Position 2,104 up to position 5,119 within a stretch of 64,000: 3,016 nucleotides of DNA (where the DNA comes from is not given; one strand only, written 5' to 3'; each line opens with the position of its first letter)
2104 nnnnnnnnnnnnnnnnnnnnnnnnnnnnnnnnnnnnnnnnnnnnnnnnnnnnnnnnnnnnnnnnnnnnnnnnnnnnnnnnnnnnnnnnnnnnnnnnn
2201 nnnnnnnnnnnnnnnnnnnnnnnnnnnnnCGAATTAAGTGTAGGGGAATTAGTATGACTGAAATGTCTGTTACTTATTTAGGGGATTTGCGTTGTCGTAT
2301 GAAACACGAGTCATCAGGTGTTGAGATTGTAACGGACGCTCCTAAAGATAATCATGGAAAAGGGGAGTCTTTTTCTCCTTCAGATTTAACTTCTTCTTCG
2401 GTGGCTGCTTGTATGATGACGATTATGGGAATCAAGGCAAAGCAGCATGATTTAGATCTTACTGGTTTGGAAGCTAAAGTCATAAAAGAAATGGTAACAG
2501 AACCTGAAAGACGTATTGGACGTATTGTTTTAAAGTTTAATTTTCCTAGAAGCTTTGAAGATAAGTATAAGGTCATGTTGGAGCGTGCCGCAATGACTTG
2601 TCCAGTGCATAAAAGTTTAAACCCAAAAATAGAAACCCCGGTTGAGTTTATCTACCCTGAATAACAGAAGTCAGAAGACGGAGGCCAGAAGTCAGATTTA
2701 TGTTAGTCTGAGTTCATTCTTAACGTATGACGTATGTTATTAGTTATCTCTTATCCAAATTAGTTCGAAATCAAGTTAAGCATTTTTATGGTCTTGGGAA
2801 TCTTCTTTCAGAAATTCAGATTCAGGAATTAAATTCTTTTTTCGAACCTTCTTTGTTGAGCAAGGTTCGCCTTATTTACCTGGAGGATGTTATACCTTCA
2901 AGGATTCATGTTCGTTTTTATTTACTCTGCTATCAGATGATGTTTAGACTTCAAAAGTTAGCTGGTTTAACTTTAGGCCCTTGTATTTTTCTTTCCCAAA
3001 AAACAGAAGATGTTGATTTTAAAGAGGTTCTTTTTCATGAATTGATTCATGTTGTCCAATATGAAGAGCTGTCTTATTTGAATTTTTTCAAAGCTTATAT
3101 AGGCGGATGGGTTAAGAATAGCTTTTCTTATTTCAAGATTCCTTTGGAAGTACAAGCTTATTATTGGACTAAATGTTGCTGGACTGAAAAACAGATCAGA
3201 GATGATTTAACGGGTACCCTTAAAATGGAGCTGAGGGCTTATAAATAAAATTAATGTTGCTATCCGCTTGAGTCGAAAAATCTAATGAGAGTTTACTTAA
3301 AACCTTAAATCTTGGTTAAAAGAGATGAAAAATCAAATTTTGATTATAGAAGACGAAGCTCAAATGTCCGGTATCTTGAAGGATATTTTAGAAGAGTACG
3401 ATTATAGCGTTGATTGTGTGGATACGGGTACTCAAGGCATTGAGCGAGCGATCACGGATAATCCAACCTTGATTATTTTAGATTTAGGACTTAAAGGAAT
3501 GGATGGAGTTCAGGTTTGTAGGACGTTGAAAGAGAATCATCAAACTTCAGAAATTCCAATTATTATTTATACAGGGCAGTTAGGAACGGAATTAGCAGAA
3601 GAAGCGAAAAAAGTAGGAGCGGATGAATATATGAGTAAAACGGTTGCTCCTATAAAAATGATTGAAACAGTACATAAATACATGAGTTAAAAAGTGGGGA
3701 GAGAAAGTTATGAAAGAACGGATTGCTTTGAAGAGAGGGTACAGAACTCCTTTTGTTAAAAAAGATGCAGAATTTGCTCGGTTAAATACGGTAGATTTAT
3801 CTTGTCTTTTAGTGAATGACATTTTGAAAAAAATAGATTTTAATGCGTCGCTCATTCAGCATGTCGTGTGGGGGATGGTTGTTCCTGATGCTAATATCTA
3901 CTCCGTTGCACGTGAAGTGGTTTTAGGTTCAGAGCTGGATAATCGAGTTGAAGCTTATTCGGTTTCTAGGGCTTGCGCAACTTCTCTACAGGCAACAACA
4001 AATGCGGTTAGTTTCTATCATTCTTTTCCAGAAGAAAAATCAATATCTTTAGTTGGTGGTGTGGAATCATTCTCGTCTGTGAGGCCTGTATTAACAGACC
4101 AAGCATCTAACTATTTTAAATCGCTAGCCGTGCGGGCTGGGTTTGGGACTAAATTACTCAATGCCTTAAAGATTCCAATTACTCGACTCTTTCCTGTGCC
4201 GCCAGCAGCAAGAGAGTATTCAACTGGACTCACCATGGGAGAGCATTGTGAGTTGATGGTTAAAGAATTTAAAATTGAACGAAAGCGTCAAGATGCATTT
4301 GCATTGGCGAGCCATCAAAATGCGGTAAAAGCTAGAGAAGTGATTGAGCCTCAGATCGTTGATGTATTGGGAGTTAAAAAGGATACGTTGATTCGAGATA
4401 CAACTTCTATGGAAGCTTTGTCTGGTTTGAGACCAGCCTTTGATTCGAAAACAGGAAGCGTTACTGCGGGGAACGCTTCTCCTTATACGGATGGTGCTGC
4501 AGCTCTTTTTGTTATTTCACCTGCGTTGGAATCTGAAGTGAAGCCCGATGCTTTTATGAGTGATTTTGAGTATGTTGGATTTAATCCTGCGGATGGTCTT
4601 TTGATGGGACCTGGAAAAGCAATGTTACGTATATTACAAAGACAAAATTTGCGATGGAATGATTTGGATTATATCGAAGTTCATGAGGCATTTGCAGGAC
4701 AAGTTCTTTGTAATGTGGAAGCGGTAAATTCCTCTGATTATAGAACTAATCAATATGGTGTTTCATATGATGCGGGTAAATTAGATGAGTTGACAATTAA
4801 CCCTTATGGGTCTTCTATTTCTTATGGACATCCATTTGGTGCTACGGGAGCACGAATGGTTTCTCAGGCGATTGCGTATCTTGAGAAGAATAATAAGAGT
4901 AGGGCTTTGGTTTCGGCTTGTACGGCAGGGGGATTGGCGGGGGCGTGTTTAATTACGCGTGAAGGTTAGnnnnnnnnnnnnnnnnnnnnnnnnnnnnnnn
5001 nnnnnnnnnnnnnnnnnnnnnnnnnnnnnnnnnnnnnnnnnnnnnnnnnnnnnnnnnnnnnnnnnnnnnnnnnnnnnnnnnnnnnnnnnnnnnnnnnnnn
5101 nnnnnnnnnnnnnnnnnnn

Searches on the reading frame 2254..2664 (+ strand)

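Call 88: search_protein_families(library=pfam, proteins=[window:2254-2664:+], max_evalue=0.001)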
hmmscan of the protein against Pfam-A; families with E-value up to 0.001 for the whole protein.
window:2254-2664:+ (136 aa): 1 family
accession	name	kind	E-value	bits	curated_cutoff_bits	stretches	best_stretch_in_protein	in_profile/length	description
PF02566.24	OsmC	-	2.6e-13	50.7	27.5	1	35-127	1-96/100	OsmC-like protein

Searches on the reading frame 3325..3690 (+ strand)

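Call 33: search_protein_families(library=pfam, proteins=[window:3325-3690:+])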
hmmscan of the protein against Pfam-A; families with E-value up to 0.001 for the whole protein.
window:3325-3690:+ (121 aa): 1 family
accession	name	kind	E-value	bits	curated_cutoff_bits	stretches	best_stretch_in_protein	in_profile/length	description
PF00072.30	Response_reg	-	5.3e-24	85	30.2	1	5-116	1-110/111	Response regulator receiver domain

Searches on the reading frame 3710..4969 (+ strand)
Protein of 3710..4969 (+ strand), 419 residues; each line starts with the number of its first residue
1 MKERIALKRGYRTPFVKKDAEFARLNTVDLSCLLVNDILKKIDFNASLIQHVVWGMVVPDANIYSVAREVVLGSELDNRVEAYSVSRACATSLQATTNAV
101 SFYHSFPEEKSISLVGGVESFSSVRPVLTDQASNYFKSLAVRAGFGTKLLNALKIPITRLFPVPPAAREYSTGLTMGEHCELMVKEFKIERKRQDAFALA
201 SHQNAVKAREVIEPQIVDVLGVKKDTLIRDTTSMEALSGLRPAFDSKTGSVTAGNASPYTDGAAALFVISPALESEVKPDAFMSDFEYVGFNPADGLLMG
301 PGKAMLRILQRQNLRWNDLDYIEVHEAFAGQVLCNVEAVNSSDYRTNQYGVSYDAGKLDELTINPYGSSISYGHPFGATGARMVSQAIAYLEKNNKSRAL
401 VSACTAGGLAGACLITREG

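Call 9: find_encoding_contigs(protein=window:3710-4969:+, flank=3000, max_places=6)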
Protein window:3710-4969:+ (419 aa): no gene with exactly this product is on record in the collection.

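Call 16: find_homologous_proteins(query=window:3710-4969:+, max_evalue=1e-50)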
Query window:3710-4969:+ (419 aa): 3619 proteins with E <= 1e-50 among 8000 candidates; the best 120 are listed.
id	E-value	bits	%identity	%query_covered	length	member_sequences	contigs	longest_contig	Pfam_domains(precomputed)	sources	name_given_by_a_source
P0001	5.8e-275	929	100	100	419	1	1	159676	PF02803.25,PF00108.30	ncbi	-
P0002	2.4e-209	713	75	100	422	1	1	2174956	PF02803.25,PF00108.30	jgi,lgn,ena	-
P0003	2.6e-202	690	74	100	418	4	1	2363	PF02803.25,PF00108.30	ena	-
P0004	1.0e-200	685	74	100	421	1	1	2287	PF02803.25,PF00108.30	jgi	jgi:acetyl-CoA acyltransferase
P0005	2.0e-198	677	71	100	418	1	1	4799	PF02803.25,PF00108.30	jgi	jgi:acetyl-CoA acyltransferase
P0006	6.3e-198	676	71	100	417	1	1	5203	PF02803.25,PF00108.30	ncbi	-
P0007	9.4e-197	672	71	100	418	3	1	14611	PF02803.25,PF00108.30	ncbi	-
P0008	3.9e-196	670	71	100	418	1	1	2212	PF02803.25,PF00108.30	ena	-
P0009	4.4e-196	670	71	100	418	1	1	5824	PF02803.25,PF00108.30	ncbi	ncbi:MAG: acetyl-CoA C-acyltransferase [Candidatus Omnitrophota bacterium]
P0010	2.1e-195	667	71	99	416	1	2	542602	PF02803.25,PF00108.30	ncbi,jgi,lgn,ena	-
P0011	5.8e-195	666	70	100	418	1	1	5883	PF02803.25,PF00108.30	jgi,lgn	jgi:acetyl-CoA acyltransferase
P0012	6.6e-194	662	71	99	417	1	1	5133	PF02803.25,PF00108.30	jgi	-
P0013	7.3e-194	662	70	100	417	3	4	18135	PF02803.25,PF00108.30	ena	-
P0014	1.0e-193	662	70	100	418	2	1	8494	PF02803.25,PF00108.30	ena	-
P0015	2.7e-193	660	71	99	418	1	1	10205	PF02803.25,PF00108.30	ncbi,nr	ncbi:MAG: acetyl-CoA C-acyltransferase [Candidatus Omnitrophica bacterium]|nr:acetyl-CoA C-acyltrans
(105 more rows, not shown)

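Call 17: find_encoding_contigs(protein=P0001, flank=10000, max_places=3)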
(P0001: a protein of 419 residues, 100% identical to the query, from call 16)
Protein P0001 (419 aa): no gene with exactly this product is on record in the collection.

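Call 18: find_encoding_contigs(protein=P0002, flank=10000, max_places=3)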
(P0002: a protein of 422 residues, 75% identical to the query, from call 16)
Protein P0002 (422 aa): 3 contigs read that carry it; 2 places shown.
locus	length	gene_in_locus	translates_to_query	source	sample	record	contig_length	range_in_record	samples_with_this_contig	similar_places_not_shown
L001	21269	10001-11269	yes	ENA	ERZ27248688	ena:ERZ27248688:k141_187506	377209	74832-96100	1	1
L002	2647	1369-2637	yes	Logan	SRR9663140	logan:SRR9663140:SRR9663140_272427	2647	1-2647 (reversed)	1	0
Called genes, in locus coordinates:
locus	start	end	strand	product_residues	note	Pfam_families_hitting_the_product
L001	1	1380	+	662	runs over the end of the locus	PF02602:HEM4, PF01208:URO-D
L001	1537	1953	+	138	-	PF00472:RF-1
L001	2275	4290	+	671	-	PF00654:Voltage_CLC, PF00571:CBS (faint), PF02080:TrkA_C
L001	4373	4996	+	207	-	PF13462:Thioredoxin_4, PF01323:DSBA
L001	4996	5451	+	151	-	PF07291:MauE, PF07681:DoxX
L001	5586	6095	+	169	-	PF08207:EFP_N (weak), PF01132:EFP, PF09285:Elong-fact-P_C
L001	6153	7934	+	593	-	PF17297:PEPCK_N, PF00821:PEPCK_GTP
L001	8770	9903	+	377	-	PF04551:GcpE, PF26540:GcpE_C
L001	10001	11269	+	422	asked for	PF00108:Thiolase_N, PF02803:Thiolase_C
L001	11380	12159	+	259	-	PF00459:Inositol_P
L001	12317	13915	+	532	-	PF03372:Exo_endo_phos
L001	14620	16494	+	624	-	PF02771:Acyl-CoA_dh_N, PF02770:Acyl-CoA_dh_M, PF11794:HpaB_N (weak), PF00441:Acyl-CoA_dh_1, PF08028:Acyl-CoA_dh_2 (weak), PF21263:Acyl-CoA-dh_C (faint), PF21343:ACAD9-ACADV_C (weak)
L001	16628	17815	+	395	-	PF02683:DsbD_TM, PF03190:Thioredox_DsbH (weak), PF00085:Thioredoxin, PF13899:Thioredoxin_7, PF13098:Thioredoxin_2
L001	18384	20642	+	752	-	PF00343:Phosphorylase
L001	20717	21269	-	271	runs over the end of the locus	PF00561:Abhydrolase_1, PF12146:Hydrolase_4, PF02129:Peptidase_S15, PF12697:Abhydrolase_6 (faint), PF00326:Peptidase_S9 (weak)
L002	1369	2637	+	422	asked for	PF00108:Thiolase_N, PF02803:Thiolase_C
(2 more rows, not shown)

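Call 33: search_protein_families(library=pfam, proteins=[window:3710-4969:+])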
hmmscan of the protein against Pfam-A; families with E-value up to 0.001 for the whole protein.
window:3710-4969:+ (419 aa): 2 families
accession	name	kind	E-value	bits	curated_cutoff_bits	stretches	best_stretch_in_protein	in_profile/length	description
PF00108.29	Thiolase_N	-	4.3e-41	141.5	26.4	1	10-270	6-258/260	Thiolase, N-terminal domain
PF02803.24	Thiolase_C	-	5.2e-28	97.6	27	1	278-416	2-122/123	Thiolase, C-terminal domain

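Call 37: list_cluster_members(proteins=[P0001, P0002])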
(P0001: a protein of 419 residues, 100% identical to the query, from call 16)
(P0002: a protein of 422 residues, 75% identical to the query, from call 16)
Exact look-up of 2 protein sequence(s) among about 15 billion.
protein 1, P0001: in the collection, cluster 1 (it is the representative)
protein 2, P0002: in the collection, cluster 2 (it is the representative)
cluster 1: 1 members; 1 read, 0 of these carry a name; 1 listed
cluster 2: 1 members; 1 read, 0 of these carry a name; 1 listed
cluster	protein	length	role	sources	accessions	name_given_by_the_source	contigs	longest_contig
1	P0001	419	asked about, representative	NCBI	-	-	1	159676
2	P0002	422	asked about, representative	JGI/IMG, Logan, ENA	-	-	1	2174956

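Call 52: find_encoding_contigs(protein=P0003, flank=3000, max_places=3)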
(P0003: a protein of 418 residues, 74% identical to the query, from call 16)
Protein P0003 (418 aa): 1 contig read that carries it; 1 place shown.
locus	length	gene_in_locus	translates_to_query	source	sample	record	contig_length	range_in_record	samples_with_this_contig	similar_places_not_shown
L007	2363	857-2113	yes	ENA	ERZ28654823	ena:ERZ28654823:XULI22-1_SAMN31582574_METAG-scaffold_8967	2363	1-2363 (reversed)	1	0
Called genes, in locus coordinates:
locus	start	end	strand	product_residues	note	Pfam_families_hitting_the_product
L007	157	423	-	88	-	-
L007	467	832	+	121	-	-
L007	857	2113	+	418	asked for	PF00108:Thiolase_N, PF02803:Thiolase_C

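Call 53: find_encoding_contigs(protein=P0004, flank=3000, max_places=3)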
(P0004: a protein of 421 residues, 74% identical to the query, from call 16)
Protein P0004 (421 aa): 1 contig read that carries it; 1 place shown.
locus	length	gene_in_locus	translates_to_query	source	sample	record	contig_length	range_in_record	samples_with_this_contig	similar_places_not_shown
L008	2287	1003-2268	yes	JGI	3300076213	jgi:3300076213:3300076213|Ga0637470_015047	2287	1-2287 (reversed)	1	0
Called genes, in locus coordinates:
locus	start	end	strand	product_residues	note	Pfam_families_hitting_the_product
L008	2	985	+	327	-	?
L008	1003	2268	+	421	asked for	PF00108:Thiolase_N, PF02803:Thiolase_C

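Call 54: find_encoding_contigs(protein=P0007, flank=6000, max_places=3)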
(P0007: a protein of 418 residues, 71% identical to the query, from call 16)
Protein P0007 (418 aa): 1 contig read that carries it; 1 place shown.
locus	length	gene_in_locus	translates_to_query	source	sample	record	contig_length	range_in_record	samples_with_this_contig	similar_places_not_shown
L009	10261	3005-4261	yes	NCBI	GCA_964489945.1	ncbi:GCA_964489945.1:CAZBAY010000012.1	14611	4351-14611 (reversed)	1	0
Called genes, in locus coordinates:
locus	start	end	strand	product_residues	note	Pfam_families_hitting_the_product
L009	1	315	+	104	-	?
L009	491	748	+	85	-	-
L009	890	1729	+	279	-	PF01842:ACT (weak), PF00551:Formyl_trans_N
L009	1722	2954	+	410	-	PF07690:MFS_1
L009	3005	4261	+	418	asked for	PF00108:Thiolase_N, PF02803:Thiolase_C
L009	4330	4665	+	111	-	-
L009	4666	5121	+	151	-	PF02590:SPOUT_MTase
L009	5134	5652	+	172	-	-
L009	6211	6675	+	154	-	PF00359:PTS_EIIA_2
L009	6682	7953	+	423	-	PF01933:CofD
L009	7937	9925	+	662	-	PF03065:Glyco_hydro_57, PF09094:AmyA-A_glucT_m, PF09095:AmyA-gluTrfs_C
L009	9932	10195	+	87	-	PF00381:PTS-HPr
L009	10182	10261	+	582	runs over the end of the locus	PF05524:PEP-utilisers_N, PF00391:PEP-utilizers, PF02896:PEP-utilizers_C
